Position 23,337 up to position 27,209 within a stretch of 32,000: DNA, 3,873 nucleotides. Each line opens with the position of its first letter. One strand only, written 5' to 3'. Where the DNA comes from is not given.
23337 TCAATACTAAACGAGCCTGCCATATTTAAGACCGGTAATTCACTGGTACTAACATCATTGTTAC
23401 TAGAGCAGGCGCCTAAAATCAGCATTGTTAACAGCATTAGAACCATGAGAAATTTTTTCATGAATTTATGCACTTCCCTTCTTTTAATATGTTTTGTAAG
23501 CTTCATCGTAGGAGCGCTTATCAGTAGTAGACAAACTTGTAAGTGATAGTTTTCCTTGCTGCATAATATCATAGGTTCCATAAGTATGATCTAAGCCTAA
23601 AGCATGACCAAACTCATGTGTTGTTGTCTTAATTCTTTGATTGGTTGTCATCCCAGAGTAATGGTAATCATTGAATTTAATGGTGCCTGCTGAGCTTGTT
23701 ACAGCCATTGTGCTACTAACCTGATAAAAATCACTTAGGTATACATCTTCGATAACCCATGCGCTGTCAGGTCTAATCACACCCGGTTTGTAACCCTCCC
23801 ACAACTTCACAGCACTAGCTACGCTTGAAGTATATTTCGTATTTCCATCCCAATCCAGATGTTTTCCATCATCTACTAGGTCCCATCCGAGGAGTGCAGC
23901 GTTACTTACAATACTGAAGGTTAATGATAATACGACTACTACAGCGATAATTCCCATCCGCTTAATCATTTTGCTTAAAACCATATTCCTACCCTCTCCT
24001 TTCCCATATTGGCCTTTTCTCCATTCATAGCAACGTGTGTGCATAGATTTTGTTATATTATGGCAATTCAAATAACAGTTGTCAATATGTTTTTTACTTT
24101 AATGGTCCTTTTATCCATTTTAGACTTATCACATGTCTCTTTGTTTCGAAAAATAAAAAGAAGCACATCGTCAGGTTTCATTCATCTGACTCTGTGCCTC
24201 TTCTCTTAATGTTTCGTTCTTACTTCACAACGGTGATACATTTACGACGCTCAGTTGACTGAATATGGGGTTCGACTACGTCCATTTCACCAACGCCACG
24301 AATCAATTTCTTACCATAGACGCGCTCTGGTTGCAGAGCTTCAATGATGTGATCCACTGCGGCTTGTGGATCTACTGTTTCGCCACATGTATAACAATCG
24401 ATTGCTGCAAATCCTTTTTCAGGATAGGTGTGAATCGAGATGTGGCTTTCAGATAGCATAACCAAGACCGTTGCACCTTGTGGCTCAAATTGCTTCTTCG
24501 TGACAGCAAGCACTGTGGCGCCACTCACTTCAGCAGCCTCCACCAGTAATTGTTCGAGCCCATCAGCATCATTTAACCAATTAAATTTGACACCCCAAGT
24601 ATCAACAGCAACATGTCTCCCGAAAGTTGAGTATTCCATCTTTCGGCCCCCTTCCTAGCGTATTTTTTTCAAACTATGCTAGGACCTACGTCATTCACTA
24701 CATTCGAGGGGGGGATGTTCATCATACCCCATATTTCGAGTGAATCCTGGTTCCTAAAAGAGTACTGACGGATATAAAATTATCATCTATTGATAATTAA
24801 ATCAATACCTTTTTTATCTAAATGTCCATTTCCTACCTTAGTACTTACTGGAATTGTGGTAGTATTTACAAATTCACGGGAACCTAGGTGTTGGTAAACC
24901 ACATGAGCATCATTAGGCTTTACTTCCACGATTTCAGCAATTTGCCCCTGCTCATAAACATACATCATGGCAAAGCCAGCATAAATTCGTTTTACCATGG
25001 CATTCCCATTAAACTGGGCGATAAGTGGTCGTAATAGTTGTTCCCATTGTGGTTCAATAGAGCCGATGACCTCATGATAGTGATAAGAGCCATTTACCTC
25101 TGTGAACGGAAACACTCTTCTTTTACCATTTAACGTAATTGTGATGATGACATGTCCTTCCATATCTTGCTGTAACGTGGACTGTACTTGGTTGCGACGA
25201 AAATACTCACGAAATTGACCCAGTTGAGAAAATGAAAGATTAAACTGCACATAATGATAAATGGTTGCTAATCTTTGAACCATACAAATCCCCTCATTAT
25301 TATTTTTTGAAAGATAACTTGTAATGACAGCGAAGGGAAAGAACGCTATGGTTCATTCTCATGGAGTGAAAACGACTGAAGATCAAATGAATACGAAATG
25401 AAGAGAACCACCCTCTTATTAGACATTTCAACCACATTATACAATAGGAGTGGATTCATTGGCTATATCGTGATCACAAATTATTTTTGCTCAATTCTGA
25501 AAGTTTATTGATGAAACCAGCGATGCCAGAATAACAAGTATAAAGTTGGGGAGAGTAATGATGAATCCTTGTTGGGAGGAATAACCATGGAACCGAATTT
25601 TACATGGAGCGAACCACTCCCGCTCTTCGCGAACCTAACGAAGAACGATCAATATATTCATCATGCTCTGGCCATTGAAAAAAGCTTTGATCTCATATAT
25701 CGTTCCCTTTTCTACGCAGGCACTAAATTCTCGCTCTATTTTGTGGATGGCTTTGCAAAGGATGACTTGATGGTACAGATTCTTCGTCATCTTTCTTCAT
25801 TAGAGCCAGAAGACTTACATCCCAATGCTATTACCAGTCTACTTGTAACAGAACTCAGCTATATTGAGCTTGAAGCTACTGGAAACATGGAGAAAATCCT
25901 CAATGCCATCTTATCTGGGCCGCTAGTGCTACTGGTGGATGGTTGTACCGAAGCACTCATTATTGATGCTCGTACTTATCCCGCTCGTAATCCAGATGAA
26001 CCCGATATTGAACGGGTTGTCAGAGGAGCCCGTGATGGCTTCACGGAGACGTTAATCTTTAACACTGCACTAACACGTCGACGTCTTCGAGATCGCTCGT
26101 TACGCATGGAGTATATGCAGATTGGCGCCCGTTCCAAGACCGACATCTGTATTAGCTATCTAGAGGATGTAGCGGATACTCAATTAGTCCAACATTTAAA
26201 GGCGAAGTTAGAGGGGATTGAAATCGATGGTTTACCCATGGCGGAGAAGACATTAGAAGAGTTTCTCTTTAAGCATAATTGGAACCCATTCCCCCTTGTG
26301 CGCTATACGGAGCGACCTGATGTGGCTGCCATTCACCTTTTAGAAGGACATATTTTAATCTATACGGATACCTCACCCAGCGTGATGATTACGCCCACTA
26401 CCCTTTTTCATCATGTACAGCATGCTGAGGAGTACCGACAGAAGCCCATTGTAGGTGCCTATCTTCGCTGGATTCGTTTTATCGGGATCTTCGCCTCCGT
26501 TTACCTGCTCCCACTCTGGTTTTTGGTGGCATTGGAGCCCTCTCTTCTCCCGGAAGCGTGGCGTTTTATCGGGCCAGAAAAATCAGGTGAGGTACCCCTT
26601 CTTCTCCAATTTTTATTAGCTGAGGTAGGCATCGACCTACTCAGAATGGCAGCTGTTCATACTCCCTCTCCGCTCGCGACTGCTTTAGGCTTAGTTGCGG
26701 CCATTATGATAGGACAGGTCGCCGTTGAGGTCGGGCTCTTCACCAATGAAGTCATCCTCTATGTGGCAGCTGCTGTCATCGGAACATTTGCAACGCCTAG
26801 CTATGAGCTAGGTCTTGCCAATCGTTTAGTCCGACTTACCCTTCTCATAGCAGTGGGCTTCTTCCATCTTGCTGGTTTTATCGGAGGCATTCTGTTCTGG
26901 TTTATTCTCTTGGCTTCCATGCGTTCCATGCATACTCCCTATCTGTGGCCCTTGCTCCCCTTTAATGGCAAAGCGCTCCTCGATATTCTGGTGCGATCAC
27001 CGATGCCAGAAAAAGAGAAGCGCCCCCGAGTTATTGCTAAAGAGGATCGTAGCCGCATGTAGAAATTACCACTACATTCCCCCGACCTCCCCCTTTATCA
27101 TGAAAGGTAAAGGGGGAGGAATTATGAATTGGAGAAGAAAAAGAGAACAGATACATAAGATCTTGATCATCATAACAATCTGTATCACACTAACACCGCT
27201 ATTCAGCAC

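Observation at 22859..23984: Minimal secreted metzincin co-transcribed with a TIMP-like lipoprotein: candidate bacterial protease / tethered cognate-inhibitor pair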

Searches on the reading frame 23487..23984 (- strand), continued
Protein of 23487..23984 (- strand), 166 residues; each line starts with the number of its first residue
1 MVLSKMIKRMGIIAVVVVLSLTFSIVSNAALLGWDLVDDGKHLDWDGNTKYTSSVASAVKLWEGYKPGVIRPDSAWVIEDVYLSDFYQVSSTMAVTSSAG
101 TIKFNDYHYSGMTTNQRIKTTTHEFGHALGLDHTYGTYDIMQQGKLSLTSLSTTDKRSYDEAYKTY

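Call 75: find_encoding_contigs(protein=P0110, flank=4000, max_places=3)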
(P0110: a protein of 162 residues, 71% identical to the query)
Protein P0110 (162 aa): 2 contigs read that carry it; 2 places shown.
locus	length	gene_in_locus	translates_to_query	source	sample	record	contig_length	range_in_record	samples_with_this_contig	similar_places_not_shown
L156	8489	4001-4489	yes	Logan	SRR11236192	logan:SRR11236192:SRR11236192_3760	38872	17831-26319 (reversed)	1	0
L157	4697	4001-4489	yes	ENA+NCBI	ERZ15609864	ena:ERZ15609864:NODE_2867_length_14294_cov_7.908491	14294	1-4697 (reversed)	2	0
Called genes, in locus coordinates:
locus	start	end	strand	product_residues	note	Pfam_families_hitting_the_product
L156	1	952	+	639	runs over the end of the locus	PF00133:tRNA-synt_1, PF01406:tRNA-synt_1e, PF01921:tRNA-synt_1f (faint), PF09334:tRNA-synt_1g, PF00133:tRNA-synt_1, PF08264:Anticodon_1, PF19303:Anticodon_3 (weak), PF01588:tRNA_bind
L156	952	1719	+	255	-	PF01026:TatD_DNase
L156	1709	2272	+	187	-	PF01751:Toprim, PF13331:DUF4093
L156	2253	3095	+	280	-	PF00398:RrnaAD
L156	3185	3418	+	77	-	-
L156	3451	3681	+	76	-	PF01323:DSBA (faint), PF00462:Glutaredoxin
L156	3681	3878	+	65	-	PF08984:DUF1858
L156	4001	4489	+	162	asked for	PF00413:Peptidase_M10 (weak)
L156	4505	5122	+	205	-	-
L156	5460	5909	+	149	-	-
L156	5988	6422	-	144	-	-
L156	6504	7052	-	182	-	-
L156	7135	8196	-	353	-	PF21571:ArgZ-like_C_1st (weak), PF21570:ArgZ-like_C_2nd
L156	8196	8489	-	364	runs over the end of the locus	PF21570:ArgZ-like_C_2nd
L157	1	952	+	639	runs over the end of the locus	PF00133:tRNA-synt_1, PF01406:tRNA-synt_1e, PF01921:tRNA-synt_1f (faint), PF09334:tRNA-synt_1g, PF00133:tRNA-synt_1, PF08264:Anticodon_1, PF19303:Anticodon_3, PF01588:tRNA_bind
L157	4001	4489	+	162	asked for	PF00413:Peptidase_M10 (weak)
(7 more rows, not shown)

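Call 88: search_protein_families(library=pfam, proteins=[L154:1841-2464:+, L154:2464-3255:+, L154:3273-3770:+], max_evalue=0.01)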
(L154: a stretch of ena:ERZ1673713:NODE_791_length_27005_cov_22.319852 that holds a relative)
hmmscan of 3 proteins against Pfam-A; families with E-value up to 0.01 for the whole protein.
L154:1841-2464:+ (208 aa): 3 families
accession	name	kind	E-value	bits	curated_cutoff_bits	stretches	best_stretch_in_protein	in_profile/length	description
PF08281.18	Sigma70_r4_2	-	1.6e-07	31.3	25.7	1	147-198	3-54/54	Sigma-70, region 4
PF04545.22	Sigma70_r4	-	1e-06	28.6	24.1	1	152-200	2-50/50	Sigma-70, region 4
PF04542.20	Sigma70_r2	-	1.9e-06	28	24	1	50-107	4-64/71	Sigma-70 region 2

L154:2464-3255:+ (264 aa): 0 families

L154:3273-3770:+ (166 aa): 0 families

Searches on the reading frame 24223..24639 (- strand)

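Call 66: search_protein_families(library=pfam, proteins=[window:24223-24639:-], max_evalue=0.001)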
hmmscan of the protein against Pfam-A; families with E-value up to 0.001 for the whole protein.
window:24223-24639:- (139 aa): 1 family
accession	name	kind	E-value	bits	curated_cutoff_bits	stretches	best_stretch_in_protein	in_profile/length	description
PF02675.21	AdoMet_dc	-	9.7e-36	122.8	25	1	9-115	1-107/107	S-adenosylmethionine decarboxylase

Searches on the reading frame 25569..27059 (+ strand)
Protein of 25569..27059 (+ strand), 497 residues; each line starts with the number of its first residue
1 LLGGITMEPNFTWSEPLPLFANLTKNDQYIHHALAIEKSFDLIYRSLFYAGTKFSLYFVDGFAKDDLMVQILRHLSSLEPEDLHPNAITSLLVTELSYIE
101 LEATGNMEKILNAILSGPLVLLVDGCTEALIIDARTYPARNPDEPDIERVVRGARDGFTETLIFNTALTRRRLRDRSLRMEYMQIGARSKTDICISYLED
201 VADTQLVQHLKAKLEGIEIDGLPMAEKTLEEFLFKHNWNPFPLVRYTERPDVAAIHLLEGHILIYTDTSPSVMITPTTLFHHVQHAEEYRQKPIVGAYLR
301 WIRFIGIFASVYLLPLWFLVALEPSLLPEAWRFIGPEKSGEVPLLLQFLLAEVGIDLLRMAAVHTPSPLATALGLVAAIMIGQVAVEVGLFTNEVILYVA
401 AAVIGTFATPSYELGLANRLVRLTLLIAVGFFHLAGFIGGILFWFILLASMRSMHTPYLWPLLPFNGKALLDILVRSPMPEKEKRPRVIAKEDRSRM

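Call 66: search_protein_families(library=pfam, proteins=[window:25569-27059:+], max_evalue=0.001)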
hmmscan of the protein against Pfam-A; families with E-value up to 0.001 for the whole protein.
window:25569-27059:+ (497 aa): 1 family
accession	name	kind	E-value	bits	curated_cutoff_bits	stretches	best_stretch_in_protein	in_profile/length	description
PF03323.18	GerA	-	1.4e-157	525.4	27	1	36-487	7-465/466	Bacillus/Clostridium GerA spore germination protein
